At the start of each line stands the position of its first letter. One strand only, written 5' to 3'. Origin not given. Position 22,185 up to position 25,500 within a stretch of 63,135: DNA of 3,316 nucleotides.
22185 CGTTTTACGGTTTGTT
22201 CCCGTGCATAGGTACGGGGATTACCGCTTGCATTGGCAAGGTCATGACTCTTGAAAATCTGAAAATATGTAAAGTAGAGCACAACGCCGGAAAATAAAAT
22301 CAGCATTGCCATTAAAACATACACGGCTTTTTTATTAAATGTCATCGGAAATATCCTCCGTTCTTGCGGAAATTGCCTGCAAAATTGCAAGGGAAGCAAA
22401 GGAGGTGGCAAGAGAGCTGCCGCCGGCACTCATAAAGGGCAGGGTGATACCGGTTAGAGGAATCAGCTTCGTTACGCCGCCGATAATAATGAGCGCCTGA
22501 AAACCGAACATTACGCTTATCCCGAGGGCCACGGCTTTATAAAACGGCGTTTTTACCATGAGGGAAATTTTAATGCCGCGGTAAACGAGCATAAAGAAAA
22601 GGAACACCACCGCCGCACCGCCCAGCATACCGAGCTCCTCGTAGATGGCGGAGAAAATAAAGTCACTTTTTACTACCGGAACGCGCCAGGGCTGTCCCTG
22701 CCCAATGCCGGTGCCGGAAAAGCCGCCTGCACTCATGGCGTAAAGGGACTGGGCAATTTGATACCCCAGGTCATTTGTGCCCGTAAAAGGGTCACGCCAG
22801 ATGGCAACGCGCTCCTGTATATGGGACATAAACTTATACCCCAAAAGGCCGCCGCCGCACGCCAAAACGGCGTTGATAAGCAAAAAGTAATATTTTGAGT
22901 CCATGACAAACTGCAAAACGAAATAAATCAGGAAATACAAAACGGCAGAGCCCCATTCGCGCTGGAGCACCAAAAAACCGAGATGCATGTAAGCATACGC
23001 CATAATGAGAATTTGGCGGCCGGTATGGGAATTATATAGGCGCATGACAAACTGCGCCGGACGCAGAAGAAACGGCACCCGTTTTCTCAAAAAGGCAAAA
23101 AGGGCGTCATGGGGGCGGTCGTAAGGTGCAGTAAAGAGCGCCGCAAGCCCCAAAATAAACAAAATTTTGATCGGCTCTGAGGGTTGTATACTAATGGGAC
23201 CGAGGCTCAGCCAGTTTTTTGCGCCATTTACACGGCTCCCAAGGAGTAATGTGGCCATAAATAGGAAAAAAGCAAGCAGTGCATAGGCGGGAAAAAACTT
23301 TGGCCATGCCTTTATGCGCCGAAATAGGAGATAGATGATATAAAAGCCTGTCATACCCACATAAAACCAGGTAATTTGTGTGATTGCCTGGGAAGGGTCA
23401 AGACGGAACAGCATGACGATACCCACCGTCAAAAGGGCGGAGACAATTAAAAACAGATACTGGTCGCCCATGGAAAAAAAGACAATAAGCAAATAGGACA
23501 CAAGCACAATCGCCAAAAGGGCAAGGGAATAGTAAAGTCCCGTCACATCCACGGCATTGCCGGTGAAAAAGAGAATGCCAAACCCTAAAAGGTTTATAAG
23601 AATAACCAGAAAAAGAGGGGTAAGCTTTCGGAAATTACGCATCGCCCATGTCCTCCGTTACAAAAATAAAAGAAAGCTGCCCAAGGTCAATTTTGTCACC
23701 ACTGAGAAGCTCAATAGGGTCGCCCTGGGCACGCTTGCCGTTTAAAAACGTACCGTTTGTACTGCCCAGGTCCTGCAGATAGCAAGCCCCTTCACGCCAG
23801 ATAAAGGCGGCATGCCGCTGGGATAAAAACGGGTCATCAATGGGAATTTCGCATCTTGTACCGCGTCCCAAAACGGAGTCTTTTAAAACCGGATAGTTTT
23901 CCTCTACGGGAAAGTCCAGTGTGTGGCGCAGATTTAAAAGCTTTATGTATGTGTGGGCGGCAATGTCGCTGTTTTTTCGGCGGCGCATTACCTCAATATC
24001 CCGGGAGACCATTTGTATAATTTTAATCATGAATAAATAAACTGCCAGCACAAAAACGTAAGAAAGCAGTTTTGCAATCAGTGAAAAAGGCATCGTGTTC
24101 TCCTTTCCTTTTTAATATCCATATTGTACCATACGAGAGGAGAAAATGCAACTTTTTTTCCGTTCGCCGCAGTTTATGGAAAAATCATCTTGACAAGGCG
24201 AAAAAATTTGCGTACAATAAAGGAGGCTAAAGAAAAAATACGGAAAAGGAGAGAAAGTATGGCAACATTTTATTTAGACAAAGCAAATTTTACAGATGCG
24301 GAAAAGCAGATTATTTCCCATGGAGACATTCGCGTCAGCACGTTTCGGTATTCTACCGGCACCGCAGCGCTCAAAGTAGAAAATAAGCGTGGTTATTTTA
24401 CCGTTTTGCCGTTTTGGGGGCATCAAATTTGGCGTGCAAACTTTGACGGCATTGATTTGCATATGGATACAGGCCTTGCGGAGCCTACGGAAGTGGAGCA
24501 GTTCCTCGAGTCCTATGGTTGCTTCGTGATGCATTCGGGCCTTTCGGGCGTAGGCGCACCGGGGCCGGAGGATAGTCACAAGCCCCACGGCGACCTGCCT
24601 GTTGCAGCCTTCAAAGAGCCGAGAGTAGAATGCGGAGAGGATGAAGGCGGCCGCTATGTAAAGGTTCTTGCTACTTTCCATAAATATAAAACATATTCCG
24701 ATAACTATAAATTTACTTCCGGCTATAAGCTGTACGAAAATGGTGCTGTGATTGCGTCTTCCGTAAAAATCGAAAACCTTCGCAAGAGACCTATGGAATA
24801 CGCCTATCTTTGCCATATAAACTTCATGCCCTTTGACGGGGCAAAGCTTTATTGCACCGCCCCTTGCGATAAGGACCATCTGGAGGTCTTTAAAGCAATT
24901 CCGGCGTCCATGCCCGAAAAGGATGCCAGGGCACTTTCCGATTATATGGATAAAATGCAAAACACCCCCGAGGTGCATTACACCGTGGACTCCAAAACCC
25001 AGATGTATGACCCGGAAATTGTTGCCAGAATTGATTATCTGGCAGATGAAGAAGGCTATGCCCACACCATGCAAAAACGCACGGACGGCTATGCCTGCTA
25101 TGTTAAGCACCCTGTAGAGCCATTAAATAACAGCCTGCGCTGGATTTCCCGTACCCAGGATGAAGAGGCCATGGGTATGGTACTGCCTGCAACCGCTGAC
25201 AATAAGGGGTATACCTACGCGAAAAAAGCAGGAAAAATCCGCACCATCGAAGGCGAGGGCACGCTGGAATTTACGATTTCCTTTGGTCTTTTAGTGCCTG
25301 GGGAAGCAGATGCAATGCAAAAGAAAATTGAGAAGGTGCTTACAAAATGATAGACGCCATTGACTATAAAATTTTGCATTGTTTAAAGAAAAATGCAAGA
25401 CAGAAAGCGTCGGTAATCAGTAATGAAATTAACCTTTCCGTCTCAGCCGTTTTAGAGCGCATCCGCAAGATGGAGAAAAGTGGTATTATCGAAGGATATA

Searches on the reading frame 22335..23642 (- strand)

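Call 56: search_protein_families(library=pfam, proteins=[window:22335-23642:-])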
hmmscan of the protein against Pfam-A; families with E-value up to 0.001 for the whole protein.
window:22335-23642:- (435 aa): 1 family
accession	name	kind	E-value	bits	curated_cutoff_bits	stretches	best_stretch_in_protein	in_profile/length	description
PF01098.24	FTSW_RODA_SPOVE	-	7.8e-67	226.2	26.4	1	63-428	15-354/356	Cell cycle protein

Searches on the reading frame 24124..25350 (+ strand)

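Call 56: search_protein_families(library=pfam, proteins=[window:24124-25350:+])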
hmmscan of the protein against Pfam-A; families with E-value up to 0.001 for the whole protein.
window:24124-25350:+ (408 aa): 1 family
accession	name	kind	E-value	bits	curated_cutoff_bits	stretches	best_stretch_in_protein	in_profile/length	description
PF14486.12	DUF4432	-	3.3e-12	46.3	32.5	1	78-234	2-169/304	Domain of unknown function (DUF4432)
